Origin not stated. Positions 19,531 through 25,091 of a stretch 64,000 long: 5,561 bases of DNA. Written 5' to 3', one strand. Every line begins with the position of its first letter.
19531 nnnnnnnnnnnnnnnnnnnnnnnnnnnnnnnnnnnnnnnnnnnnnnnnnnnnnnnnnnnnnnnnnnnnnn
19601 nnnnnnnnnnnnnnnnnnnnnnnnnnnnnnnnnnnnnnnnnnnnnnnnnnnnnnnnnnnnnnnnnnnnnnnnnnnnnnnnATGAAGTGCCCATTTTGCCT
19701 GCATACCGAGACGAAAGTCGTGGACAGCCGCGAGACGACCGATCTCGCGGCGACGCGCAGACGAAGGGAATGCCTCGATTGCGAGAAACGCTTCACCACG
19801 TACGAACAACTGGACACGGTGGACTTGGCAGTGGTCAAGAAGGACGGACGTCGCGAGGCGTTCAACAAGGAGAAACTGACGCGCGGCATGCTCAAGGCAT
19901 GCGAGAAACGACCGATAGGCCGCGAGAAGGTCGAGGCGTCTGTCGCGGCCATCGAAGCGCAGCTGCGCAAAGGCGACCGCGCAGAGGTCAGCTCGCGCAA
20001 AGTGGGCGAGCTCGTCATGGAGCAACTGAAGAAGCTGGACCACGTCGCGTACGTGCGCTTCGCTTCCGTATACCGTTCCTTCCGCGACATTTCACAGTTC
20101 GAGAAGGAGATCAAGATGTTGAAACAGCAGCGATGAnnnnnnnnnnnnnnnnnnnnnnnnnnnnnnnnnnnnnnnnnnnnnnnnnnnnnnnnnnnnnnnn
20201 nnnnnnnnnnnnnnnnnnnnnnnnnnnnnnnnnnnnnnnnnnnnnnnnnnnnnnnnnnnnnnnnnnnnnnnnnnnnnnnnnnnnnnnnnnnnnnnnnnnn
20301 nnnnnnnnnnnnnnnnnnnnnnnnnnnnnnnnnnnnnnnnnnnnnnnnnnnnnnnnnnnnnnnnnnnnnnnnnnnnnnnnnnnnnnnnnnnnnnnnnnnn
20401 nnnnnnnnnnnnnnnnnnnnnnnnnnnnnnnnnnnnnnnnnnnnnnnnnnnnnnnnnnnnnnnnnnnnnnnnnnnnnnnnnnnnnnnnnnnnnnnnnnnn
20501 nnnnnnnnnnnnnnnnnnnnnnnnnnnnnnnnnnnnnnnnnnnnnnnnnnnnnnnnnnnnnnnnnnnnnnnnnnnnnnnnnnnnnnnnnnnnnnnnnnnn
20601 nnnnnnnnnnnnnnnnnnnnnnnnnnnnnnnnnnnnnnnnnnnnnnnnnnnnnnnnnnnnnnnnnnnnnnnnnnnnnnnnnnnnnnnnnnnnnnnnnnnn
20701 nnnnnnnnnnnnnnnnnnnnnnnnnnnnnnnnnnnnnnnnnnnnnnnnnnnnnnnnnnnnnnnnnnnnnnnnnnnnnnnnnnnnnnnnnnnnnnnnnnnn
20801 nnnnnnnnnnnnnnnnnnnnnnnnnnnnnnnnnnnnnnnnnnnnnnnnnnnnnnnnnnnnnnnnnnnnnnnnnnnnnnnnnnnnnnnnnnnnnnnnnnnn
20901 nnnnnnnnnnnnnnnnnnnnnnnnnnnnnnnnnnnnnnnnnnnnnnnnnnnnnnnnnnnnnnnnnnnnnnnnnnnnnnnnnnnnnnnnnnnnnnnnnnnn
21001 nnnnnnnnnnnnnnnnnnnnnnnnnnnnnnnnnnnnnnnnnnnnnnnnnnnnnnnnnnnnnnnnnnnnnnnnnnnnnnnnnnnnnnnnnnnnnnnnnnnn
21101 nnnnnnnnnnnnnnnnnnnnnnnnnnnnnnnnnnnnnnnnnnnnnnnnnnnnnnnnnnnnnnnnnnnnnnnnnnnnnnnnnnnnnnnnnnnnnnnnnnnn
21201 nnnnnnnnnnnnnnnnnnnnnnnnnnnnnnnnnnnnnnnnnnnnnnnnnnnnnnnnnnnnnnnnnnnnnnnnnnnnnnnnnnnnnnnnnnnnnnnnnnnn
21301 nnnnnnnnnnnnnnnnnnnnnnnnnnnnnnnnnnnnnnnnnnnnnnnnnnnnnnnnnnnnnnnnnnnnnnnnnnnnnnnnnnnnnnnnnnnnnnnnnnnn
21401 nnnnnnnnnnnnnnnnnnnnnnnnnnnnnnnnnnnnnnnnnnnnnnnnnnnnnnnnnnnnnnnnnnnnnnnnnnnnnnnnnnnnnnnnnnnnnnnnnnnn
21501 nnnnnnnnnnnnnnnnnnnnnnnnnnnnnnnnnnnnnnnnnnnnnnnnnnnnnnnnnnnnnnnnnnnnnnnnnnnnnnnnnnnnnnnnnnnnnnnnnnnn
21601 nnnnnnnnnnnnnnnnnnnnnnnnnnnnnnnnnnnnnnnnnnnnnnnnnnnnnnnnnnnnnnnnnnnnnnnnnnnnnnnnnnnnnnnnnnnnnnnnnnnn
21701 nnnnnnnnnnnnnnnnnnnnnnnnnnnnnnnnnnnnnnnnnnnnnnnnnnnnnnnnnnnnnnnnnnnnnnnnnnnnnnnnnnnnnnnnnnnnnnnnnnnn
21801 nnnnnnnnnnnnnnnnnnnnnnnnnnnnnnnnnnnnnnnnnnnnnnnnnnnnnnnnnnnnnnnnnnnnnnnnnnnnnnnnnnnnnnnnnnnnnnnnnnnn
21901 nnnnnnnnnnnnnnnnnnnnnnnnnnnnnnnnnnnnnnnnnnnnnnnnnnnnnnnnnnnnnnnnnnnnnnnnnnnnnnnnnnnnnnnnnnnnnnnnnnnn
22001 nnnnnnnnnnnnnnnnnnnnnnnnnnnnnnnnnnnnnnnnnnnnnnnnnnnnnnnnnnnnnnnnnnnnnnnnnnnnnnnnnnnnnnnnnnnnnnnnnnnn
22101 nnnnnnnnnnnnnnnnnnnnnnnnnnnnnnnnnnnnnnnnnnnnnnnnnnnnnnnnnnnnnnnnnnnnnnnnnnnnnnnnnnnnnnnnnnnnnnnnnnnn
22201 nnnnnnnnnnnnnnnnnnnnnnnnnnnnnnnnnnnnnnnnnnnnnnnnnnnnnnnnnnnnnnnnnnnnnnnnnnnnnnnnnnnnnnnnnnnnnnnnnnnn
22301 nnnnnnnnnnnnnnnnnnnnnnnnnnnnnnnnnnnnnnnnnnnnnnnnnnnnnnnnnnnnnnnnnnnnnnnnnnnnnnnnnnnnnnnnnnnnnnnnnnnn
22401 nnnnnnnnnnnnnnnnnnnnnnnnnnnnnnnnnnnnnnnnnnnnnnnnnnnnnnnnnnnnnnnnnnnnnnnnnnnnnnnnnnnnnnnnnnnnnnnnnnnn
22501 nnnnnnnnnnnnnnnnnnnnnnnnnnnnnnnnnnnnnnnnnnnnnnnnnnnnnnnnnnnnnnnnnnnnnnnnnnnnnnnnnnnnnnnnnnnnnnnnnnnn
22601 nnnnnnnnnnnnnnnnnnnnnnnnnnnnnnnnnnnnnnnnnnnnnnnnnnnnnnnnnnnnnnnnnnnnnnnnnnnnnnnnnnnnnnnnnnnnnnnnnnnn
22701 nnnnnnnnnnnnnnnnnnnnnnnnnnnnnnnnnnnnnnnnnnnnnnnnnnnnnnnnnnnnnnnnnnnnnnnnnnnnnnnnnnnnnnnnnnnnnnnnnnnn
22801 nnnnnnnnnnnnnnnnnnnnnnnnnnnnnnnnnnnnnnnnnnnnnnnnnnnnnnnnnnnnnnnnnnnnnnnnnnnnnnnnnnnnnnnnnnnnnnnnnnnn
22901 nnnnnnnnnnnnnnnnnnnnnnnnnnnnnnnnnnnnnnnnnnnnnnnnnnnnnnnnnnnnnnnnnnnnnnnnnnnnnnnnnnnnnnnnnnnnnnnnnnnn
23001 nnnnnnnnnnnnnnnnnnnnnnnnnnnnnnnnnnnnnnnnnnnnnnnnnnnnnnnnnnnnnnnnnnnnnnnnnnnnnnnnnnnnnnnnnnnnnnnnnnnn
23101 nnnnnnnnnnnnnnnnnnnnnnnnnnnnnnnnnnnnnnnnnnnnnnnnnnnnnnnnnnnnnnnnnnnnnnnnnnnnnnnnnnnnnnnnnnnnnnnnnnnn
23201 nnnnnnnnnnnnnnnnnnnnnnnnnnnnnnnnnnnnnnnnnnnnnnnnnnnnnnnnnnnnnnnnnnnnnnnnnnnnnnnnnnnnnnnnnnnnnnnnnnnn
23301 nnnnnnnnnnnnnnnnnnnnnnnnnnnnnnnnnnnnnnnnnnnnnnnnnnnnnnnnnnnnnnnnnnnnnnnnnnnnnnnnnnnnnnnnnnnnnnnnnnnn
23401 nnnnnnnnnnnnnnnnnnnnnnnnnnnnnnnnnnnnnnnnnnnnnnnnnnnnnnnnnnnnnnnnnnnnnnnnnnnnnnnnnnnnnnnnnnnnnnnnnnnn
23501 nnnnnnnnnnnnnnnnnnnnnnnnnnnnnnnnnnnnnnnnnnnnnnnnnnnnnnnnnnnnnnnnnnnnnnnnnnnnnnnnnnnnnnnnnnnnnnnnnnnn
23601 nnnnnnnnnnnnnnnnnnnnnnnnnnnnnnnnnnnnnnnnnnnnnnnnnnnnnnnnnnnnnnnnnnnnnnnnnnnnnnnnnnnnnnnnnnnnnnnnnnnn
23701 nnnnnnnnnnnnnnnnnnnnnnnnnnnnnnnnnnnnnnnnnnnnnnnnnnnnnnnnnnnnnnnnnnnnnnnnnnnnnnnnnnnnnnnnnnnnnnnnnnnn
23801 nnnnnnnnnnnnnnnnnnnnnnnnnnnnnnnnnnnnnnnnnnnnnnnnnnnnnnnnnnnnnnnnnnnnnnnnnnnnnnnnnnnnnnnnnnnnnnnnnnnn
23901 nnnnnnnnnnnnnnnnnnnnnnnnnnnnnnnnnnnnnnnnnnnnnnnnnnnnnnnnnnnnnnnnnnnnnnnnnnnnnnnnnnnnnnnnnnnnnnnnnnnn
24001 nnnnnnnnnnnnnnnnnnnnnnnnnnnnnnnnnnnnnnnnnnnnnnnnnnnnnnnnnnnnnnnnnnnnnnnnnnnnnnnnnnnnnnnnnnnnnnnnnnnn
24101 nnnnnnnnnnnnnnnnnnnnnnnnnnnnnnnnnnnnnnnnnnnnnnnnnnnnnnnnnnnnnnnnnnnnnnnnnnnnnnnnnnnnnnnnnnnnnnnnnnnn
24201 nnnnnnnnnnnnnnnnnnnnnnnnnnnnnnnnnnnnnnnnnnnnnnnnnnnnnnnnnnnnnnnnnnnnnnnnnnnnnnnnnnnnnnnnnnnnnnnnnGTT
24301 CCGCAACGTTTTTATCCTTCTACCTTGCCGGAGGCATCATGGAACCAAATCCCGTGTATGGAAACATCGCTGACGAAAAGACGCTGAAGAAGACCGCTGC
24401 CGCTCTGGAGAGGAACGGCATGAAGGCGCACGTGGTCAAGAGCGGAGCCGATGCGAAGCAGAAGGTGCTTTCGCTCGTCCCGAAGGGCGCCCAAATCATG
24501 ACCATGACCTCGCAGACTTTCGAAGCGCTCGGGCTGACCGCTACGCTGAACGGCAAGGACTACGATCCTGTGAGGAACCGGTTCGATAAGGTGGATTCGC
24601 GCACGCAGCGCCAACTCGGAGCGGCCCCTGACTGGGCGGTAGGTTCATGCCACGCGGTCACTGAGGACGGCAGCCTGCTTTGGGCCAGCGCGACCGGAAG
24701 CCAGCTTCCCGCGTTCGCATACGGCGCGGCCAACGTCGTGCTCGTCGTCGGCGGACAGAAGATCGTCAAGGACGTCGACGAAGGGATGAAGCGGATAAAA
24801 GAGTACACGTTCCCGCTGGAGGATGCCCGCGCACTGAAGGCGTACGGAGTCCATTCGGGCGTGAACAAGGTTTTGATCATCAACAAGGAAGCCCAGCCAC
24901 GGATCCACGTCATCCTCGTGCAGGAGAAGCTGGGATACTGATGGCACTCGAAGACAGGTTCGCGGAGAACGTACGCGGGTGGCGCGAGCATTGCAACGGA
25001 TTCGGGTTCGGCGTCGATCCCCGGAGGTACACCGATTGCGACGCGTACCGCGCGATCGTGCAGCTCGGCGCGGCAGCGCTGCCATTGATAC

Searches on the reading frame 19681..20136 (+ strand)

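Call 77: search_protein_families(library=pfam, proteins=[window:19681-20136:+], max_evalue=0.001)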
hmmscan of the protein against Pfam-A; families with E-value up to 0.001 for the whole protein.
window:19681-20136:+ (151 aa): 2 families
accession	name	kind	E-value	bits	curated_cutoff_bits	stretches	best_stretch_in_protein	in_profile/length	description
PF03477.21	ATP-cone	-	2.7e-24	86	25.8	1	50-136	2-87/88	ATP cone domain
PF22811.2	Zn_ribbon_NrdR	-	1.2e-19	70.4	27.2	1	1-42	1-42/42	Transcriptional repressor NrdR-like, N-terminal domain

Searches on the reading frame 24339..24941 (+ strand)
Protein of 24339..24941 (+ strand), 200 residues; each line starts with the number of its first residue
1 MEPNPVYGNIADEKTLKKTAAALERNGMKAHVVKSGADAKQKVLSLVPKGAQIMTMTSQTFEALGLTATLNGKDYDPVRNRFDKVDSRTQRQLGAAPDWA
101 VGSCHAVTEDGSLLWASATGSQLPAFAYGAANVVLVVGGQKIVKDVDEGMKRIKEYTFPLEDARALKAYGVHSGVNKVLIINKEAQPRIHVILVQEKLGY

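Call 77: search_protein_families(library=pfam, proteins=[window:24339-24941:+], max_evalue=0.001)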
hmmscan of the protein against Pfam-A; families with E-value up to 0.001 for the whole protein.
window:24339-24941:+ (200 aa): 1 family
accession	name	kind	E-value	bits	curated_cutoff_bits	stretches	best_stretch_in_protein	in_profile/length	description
PF02589.21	LUD_dom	-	2.7e-23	83.1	22.6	1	16-194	1-189/189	LUD domain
